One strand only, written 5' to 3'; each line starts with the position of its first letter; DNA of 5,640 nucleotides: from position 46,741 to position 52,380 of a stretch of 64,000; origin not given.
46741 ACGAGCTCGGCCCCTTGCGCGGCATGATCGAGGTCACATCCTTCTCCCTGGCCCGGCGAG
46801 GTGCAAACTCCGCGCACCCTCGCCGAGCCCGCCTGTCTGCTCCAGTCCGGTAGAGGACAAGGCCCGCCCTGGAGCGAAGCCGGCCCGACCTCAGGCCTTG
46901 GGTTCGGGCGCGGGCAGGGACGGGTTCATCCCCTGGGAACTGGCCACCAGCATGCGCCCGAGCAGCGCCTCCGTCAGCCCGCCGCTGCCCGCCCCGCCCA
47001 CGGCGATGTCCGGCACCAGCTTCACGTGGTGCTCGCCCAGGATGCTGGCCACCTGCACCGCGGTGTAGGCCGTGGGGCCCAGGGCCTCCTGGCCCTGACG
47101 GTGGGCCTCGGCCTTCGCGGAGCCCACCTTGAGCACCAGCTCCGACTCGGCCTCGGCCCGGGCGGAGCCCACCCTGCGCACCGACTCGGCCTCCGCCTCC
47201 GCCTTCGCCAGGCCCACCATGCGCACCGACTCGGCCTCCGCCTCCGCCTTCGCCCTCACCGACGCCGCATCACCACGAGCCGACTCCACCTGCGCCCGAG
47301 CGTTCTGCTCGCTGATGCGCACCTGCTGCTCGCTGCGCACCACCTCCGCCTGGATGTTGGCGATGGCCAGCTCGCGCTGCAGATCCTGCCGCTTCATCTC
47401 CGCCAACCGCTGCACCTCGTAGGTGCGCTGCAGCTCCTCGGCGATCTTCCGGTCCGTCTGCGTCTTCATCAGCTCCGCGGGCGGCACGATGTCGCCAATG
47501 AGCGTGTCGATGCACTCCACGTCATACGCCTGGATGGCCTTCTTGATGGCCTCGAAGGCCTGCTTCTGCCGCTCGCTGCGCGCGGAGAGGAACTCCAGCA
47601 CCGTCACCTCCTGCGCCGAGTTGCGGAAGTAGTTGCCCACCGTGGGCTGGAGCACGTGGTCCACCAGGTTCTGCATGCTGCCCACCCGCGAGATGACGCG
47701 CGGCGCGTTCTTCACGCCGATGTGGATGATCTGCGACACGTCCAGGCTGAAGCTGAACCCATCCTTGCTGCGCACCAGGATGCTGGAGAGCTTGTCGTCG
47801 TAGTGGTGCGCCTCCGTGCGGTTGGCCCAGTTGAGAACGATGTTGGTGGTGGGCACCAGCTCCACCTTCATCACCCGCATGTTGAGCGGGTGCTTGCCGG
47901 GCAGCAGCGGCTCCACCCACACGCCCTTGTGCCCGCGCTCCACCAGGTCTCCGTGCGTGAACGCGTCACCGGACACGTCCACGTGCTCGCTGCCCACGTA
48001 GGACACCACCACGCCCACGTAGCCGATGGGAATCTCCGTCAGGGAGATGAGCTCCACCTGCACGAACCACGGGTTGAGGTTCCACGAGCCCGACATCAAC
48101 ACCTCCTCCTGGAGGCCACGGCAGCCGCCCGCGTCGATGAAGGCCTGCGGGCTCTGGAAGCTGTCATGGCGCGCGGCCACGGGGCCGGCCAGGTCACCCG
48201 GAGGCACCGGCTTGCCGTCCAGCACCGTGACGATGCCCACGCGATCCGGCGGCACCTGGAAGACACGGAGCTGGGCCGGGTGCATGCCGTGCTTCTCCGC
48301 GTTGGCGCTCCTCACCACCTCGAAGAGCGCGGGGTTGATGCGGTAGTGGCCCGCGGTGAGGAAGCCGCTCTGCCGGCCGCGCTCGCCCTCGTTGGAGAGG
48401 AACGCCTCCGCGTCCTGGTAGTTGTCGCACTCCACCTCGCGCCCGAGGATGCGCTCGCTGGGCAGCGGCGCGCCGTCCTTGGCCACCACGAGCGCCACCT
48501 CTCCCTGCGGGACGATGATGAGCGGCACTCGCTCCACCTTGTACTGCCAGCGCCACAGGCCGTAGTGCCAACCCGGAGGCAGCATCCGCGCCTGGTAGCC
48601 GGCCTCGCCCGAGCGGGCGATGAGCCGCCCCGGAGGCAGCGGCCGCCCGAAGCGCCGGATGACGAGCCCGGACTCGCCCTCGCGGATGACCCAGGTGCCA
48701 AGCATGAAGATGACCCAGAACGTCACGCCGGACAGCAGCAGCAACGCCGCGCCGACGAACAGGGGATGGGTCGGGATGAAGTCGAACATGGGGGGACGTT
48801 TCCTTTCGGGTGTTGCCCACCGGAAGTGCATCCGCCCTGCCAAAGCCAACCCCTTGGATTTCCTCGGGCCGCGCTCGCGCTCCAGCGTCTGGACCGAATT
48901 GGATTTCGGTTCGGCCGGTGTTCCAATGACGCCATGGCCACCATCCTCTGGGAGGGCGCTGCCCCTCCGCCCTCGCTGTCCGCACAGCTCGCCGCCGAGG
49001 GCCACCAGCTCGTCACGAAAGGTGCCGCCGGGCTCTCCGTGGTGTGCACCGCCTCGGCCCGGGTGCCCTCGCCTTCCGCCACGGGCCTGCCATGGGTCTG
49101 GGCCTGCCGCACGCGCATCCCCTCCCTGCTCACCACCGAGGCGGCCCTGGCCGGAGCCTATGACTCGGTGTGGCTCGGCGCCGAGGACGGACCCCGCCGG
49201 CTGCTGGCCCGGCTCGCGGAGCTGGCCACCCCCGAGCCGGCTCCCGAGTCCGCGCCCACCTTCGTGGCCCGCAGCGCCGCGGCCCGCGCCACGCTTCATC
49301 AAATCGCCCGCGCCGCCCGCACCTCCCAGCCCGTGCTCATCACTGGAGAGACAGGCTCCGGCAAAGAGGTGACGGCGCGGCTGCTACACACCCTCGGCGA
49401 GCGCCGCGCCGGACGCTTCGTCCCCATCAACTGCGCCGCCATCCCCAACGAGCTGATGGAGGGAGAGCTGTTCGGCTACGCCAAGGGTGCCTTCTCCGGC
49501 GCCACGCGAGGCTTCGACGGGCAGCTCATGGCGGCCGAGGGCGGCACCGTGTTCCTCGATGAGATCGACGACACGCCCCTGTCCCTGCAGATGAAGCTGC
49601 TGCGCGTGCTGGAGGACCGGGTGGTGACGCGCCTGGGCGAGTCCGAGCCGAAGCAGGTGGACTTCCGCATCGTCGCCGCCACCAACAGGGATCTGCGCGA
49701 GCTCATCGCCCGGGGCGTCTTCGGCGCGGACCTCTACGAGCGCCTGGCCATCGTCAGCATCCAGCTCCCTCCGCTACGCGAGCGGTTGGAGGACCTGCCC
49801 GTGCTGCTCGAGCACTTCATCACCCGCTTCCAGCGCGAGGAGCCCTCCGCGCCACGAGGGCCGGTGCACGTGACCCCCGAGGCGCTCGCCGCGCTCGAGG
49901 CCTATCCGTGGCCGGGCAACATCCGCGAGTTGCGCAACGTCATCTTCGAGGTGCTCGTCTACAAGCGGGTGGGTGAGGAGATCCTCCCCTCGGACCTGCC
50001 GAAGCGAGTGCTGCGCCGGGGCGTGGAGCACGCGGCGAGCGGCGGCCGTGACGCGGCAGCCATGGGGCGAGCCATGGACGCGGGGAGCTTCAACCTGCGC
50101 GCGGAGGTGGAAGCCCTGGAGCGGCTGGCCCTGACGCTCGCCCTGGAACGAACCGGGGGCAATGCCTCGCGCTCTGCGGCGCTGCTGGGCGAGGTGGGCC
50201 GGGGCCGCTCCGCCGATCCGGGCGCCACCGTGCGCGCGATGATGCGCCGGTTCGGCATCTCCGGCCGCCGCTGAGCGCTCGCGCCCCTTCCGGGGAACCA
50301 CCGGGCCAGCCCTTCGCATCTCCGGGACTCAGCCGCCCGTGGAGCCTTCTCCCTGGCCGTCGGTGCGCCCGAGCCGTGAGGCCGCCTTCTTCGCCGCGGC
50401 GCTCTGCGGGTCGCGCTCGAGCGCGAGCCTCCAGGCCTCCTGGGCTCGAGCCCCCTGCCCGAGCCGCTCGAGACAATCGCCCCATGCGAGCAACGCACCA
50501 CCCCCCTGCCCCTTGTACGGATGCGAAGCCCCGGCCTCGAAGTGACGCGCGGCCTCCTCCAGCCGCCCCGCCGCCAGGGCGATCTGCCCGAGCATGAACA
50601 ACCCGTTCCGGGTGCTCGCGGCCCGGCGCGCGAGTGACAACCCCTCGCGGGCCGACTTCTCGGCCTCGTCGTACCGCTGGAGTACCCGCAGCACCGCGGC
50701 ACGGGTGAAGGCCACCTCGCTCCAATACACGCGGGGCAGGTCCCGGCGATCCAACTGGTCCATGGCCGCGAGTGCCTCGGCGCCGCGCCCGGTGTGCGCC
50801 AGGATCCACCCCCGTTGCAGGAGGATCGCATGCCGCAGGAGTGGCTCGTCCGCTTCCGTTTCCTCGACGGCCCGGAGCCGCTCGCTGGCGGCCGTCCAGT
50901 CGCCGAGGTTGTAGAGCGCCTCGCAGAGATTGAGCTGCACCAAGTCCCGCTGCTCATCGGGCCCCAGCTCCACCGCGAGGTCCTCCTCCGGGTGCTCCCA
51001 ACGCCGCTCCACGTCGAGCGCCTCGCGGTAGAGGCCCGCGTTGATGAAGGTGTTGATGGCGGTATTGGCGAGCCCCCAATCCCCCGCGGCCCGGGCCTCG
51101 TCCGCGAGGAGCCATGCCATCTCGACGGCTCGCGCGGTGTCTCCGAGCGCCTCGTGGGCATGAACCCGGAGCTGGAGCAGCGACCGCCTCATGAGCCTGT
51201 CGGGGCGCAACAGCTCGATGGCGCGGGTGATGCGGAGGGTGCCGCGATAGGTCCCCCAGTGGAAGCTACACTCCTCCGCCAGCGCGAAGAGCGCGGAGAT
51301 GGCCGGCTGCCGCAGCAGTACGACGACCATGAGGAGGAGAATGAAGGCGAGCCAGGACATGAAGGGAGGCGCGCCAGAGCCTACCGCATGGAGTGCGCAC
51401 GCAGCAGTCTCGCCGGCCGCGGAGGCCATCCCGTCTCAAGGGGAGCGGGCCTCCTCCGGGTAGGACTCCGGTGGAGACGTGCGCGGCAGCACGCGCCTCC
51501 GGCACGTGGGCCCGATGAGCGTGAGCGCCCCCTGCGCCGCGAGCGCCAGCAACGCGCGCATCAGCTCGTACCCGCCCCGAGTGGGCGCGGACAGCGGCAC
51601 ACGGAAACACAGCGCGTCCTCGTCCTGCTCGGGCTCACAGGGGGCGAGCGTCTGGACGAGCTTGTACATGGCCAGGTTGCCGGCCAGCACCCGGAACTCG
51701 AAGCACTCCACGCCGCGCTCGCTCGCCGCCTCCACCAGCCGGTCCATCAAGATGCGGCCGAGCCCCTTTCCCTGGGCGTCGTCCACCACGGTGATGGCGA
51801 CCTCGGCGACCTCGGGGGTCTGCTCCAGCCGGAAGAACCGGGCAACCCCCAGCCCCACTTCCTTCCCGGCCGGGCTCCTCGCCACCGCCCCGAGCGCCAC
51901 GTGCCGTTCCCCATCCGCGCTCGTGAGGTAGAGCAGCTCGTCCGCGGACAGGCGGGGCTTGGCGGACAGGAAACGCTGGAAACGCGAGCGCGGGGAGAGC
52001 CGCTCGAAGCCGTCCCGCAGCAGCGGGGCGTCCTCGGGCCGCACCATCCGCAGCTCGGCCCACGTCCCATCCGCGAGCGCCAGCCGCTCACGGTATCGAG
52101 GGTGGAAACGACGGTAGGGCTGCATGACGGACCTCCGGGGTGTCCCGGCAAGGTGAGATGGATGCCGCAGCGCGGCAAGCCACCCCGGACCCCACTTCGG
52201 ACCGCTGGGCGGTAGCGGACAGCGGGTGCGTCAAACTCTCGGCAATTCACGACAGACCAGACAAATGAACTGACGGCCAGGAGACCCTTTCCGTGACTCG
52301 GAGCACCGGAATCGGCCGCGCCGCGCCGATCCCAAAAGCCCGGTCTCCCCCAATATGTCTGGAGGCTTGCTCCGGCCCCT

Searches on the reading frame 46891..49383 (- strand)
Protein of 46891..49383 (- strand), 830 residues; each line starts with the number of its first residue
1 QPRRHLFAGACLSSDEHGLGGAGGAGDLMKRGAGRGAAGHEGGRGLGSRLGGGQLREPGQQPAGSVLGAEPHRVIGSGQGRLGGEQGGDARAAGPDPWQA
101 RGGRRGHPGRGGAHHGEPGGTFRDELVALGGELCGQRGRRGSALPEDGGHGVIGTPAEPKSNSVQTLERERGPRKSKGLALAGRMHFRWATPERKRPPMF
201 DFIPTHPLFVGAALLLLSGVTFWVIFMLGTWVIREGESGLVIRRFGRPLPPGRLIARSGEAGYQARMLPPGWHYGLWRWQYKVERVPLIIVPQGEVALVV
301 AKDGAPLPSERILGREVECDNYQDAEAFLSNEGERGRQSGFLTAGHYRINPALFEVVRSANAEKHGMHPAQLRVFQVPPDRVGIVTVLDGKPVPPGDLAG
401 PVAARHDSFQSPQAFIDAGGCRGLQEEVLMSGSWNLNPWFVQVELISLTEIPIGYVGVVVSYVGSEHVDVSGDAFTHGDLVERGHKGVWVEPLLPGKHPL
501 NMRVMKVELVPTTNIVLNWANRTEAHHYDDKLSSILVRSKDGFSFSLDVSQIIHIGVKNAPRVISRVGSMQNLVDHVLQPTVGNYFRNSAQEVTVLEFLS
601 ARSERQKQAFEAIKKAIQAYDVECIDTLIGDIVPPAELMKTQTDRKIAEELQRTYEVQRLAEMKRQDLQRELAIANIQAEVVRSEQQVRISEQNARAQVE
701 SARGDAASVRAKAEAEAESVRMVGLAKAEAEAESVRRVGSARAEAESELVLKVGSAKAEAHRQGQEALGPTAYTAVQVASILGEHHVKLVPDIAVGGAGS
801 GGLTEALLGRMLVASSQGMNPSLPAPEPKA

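Call 63: search_protein_families(library=pfam, proteins=[window:46891-49383:-], max_evalue=0.0001)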
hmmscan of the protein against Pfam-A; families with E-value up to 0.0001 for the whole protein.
window:46891-49383:- (830 aa): 1 family
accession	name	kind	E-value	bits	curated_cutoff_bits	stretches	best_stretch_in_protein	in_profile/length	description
PF01145.31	Band_7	-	2.4e-21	77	23.6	1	451-657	3-166/176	SPFH domain / Band 7 family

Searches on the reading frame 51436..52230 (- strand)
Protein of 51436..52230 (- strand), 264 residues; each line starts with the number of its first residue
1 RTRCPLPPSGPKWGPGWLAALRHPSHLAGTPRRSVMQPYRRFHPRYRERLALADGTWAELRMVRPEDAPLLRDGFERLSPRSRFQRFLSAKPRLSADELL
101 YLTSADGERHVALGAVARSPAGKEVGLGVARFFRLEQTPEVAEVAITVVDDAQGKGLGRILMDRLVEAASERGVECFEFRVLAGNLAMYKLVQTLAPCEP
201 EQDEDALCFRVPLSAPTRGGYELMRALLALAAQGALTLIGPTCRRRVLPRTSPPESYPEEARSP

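Call 63: search_protein_families(library=pfam, proteins=[window:51436-52230:-], max_evalue=0.0001)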
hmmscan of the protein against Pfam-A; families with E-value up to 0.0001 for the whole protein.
window:51436-52230:- (264 aa): 3 families
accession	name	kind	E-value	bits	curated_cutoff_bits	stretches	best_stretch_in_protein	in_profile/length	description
PF00583.31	Acetyltransf_1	-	1.1e-07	32.5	20.7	1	127-191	45-110/116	Acetyltransferase (GNAT) family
PF13302.13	Acetyltransf_3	-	1.9e-05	25.8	25.4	1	60-193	4-133/138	Acetyltransferase (GNAT) domain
PF13508.13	Acetyltransf_7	-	4.5e-05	24.2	27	1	122-177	12-65/84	Acetyltransferase (GNAT) domain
